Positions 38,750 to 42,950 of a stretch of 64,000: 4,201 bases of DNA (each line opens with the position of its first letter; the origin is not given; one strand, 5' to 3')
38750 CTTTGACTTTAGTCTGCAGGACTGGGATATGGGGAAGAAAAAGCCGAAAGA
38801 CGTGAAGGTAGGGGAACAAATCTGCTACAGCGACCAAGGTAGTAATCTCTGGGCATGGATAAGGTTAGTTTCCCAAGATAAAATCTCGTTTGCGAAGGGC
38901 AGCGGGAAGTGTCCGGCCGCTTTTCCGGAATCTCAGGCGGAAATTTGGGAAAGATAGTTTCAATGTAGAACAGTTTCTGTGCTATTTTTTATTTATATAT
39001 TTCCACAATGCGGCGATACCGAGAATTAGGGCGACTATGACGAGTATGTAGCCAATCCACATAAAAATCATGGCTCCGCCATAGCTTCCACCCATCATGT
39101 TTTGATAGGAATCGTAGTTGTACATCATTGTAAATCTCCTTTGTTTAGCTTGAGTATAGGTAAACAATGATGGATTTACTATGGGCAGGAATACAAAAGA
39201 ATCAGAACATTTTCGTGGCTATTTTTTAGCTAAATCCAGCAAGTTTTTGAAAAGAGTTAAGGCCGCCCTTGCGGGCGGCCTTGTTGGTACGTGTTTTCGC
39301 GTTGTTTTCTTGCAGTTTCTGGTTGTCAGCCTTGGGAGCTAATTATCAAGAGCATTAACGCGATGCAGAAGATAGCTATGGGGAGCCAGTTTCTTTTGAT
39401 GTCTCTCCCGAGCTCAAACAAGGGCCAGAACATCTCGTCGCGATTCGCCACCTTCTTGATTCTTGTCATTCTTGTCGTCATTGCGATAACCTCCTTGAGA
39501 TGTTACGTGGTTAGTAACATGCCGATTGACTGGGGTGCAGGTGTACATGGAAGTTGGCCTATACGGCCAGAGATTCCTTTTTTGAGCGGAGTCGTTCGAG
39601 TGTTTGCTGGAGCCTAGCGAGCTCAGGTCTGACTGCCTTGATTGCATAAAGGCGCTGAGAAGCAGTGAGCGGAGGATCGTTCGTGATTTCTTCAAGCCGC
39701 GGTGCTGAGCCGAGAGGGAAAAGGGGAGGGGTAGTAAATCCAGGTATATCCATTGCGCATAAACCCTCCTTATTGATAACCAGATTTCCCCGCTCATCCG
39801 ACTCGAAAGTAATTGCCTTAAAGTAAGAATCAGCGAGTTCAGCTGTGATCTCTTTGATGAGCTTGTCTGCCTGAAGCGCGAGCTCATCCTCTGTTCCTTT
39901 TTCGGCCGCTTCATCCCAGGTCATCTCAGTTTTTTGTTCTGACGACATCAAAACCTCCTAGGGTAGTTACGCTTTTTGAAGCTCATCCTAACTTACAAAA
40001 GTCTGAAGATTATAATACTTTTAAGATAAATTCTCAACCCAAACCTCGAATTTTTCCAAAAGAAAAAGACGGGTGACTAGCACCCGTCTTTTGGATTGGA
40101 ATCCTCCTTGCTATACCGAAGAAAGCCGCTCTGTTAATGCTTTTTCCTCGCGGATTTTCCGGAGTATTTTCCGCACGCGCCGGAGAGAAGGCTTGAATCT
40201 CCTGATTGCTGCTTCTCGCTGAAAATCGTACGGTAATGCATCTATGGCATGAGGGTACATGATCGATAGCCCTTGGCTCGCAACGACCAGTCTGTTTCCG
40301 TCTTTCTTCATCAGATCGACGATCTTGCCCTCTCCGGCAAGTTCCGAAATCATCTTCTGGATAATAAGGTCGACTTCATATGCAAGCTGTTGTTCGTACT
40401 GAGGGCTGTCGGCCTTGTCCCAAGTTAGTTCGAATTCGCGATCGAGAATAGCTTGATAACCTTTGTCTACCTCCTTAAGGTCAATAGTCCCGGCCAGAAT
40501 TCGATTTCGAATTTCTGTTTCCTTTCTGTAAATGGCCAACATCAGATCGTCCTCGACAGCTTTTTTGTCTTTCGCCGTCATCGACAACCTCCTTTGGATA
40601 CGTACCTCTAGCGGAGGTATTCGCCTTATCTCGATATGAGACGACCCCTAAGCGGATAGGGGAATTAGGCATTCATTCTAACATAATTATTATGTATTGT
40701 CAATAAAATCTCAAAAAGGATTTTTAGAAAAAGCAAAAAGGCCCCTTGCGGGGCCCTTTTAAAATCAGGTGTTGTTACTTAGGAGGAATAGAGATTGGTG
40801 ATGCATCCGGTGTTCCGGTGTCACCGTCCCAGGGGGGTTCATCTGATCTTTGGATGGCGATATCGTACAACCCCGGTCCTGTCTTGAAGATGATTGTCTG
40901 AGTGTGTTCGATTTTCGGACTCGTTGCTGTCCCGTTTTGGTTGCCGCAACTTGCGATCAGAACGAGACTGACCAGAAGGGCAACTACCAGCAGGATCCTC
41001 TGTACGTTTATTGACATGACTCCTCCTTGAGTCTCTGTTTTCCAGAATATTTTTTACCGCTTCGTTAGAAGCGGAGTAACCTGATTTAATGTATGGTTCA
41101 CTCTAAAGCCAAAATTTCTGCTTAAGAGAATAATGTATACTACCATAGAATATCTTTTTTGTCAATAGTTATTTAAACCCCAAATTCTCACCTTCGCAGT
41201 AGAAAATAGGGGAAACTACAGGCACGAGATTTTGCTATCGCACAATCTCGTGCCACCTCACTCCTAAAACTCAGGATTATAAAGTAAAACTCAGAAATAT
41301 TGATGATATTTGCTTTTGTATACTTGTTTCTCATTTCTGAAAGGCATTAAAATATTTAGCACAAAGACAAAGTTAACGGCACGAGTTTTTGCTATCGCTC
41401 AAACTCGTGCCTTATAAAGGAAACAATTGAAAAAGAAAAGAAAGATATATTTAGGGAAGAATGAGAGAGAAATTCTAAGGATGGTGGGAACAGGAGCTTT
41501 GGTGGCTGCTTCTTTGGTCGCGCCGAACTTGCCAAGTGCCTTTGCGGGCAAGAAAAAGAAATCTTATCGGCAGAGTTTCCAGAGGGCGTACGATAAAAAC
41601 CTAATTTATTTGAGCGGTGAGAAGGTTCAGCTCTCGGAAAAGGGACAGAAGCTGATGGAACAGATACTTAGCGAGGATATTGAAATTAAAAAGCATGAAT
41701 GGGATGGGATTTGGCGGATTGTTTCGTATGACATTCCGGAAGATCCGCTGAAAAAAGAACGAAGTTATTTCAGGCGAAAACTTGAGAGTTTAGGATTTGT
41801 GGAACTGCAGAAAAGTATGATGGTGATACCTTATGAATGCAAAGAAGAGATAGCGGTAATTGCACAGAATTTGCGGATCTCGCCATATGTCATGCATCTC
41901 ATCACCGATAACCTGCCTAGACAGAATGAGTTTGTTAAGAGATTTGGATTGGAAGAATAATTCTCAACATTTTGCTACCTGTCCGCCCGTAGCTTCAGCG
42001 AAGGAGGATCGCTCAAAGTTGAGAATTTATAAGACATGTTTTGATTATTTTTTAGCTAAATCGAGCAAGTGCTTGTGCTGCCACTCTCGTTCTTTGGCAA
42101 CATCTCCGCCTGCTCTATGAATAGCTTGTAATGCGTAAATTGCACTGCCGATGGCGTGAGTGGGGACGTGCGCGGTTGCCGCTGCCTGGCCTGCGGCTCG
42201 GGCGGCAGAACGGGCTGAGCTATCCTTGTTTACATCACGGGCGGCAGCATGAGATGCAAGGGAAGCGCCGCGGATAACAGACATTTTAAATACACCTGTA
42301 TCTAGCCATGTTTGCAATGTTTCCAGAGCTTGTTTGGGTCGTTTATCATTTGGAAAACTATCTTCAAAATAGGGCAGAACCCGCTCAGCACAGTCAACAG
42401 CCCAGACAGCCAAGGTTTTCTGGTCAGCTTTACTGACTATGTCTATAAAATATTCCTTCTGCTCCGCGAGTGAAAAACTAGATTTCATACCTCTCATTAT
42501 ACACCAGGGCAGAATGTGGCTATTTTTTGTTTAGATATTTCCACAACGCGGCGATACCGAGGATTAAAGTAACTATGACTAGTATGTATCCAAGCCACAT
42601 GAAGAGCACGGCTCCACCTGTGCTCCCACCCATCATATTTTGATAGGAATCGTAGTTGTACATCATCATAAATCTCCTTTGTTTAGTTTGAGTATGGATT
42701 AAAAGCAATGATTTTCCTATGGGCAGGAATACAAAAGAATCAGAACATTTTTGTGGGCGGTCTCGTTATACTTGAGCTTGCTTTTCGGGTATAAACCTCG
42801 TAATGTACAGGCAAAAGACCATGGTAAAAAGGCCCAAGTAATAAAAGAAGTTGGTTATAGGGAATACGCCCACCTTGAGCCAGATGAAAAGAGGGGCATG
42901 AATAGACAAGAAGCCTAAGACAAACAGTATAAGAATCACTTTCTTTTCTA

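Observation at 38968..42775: Duplicated ~270-bp cassette (tiny TM protein gene plus junction motif) flanking a 3.4-kb segment; 3' remnant of an immunity-like gene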

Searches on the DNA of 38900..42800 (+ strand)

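Call 65: search_dna_similar(query=window:38900-42800:+, collection=plasmids, mode=distant, max_rows=8)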
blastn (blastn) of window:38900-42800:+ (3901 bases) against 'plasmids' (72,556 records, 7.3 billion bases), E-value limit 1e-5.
No match.

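Call 66: search_dna_similar(query=window:38900-42800:+, collection=phages, mode=distant, max_rows=8)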
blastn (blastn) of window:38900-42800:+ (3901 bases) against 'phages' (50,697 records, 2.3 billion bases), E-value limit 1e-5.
No match.
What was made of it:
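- Tried and rejected: Phage or plasmid origin: no blastn match in the phage or plasmid collections (calls 65, 66).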

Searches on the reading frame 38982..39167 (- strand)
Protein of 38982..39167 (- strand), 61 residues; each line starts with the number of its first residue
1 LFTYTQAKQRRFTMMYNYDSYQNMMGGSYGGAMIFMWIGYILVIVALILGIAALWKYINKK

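Call 7: search_protein_families(library=pfam, max_evalue=0.1, proteins=[window:38982-39167:-])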
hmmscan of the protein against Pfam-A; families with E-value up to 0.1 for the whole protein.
window:38982-39167:- (61 aa): 3 families
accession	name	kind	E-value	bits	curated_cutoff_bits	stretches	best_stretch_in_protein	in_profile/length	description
PF09925.14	DUF2157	-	0.00014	22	32.4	1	26-60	34-63/146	Predicted membrane protein (DUF2157)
PF20556.3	DUF6768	-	0.0075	16.4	27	1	10-59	17-67/123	Family of unknown function (DUF6768)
PF02656.20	DUF202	-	0.015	16.2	23.4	1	35-59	40-64/68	Domain of unknown function (DUF202)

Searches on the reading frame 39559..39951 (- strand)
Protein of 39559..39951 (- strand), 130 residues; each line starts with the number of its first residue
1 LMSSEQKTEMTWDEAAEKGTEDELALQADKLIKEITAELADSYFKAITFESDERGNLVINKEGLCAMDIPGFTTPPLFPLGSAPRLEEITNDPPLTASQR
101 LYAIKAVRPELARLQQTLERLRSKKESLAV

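Call 7: search_protein_families(library=pfam, max_evalue=0.1, proteins=[window:39559-39951:-])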
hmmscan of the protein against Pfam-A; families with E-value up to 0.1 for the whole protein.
window:39559-39951:- (130 aa): 1 family
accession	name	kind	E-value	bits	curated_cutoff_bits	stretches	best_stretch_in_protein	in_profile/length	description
PF24565.1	Ned1_M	-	0.1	12.9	27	0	21-61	46-87/100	Nuclear elongation and deformation protein 1-like, middle domain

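Call 32: search_protein_families(library=ncbifam, max_evalue=0.01, proteins=[window:39559-39951:-])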
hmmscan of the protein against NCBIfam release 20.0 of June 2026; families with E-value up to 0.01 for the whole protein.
window:39559-39951:- (130 aa): 0 families

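Call 47: search_protein_families(library=padloc, max_evalue=0.01, proteins=[window:39559-39951:-])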
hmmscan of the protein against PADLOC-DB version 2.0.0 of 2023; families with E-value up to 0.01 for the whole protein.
window:39559-39951:- (130 aa): 0 families

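Call 48: search_protein_families(library=phrogs, max_evalue=0.01, proteins=[window:39559-39951:-])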
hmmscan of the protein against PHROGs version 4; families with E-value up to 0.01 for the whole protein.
window:39559-39951:- (130 aa): 0 families

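Call 59: find_homologous_proteins(query=window:39559-39951:-, max_evalue=0.001)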
Query window:39559-39951:- (130 aa): 1 proteins with E <= 0.001 among 36 candidates.
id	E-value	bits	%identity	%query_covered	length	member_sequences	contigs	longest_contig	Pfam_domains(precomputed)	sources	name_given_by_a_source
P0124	3.2e-76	271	100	99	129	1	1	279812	-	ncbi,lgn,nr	ncbi:MAG: hypothetical protein Q7S53_03605 [bacterium]|nr:hypothetical protein [bacterium]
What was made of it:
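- Tried and rejected: I looked for relatives of g130 to find an intact g130-Imm5-tiny arrangement. g130 is an ORFan (call 59).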

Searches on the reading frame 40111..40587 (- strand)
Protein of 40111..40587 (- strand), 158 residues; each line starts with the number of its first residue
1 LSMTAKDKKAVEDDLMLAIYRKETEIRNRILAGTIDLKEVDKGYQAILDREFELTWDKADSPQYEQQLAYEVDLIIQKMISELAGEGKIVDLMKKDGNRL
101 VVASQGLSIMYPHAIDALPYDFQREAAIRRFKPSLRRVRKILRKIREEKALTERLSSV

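Call 7: search_protein_families(library=pfam, max_evalue=0.1, proteins=[window:40111-40587:-])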
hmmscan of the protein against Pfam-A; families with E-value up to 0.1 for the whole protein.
window:40111-40587:- (158 aa): 0 families

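Call 32: search_protein_families(library=ncbifam, max_evalue=0.01, proteins=[window:40111-40587:-])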
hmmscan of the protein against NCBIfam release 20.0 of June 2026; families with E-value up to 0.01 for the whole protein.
window:40111-40587:- (158 aa): 0 families

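Call 47: search_protein_families(library=padloc, max_evalue=0.01, proteins=[window:40111-40587:-])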
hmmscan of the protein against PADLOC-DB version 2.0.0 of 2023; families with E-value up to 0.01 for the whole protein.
window:40111-40587:- (158 aa): 0 families

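Call 48: search_protein_families(library=phrogs, max_evalue=0.01, proteins=[window:40111-40587:-])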
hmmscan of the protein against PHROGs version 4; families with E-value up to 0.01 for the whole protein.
window:40111-40587:- (158 aa): 1 family
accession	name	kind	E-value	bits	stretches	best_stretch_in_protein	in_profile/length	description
phrog_14420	-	unknown function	0.01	16.6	0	35-105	75-146/185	-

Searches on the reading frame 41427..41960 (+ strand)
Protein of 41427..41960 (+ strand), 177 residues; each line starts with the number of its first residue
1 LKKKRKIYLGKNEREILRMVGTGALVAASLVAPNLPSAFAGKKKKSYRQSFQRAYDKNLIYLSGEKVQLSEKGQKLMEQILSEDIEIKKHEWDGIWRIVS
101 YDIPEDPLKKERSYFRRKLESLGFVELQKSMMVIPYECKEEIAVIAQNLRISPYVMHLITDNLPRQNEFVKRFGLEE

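Call 7: search_protein_families(library=pfam, max_evalue=0.1, proteins=[window:41427-41960:+])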
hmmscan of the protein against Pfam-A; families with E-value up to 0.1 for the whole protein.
window:41427-41960:+ (177 aa): 2 families
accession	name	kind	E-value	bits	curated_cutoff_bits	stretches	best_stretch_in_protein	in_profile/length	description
PF20803.2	PaaX_M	-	4.8e-17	62.3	24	1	90-162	2-73/83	PaaX protein central Cas2-like domain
PF09827.14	CRISPR_Cas2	-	0.0062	17.1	23.8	1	96-131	2-33/74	CRISPR associated protein Cas2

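Call 32: search_protein_families(library=ncbifam, max_evalue=0.01, proteins=[window:41427-41960:+])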
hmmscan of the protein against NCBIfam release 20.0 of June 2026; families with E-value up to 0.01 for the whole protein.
window:41427-41960:+ (177 aa): 2 families
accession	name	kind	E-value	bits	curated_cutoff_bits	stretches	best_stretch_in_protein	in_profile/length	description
TIGR02277.1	PaaX_trns_reg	equivalog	1.2e-07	31.6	264.55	1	68-160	62-151/279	phenylacetic acid degradation operon negative regulatory protein PaaX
TIGR01573.1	cas2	equivalog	5.9e-05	23.3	24.5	1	97-131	3-37/96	CRISPR-associated endonuclease Cas2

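Call 47: search_protein_families(library=padloc, max_evalue=0.01, proteins=[window:41427-41960:+])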
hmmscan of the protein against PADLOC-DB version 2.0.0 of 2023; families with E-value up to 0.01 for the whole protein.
window:41427-41960:+ (177 aa): 7 families
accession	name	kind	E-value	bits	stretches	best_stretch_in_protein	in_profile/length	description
PDLC00935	Cas2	-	1.6e-05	23.3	1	97-131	3-37/96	CRISPR-associated endonuclease Cas2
PDLC02068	Cas2_II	-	1.7e-05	22.5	1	89-149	17-78/137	-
PDLC01251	Cas2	-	3.4e-05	22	1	97-131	3-33/84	"CAS-I,CAS-II,CAS-III,CAS-IV,CAS-V,CAS-VI; acquisition_2"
PDLC02070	Cas2_II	-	0.0021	16.5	1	98-132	4-35/89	-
PDLC01649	Cas2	-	0.0066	14.8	0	96-131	2-33/70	"CAS-I,CAS-II,CAS-III,CAS-IV,CAS-V,CAS-VI; acquisition_2"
PDLC02072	Cas2_II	-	0.0077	14.5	0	95-144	6-57/72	-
PDLC02974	WH_III-A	-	0.0099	14.2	0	52-92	37-77/101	-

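Call 48: search_protein_families(library=phrogs, max_evalue=0.01, proteins=[window:41427-41960:+])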
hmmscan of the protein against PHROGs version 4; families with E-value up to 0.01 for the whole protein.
window:41427-41960:+ (177 aa): 0 families
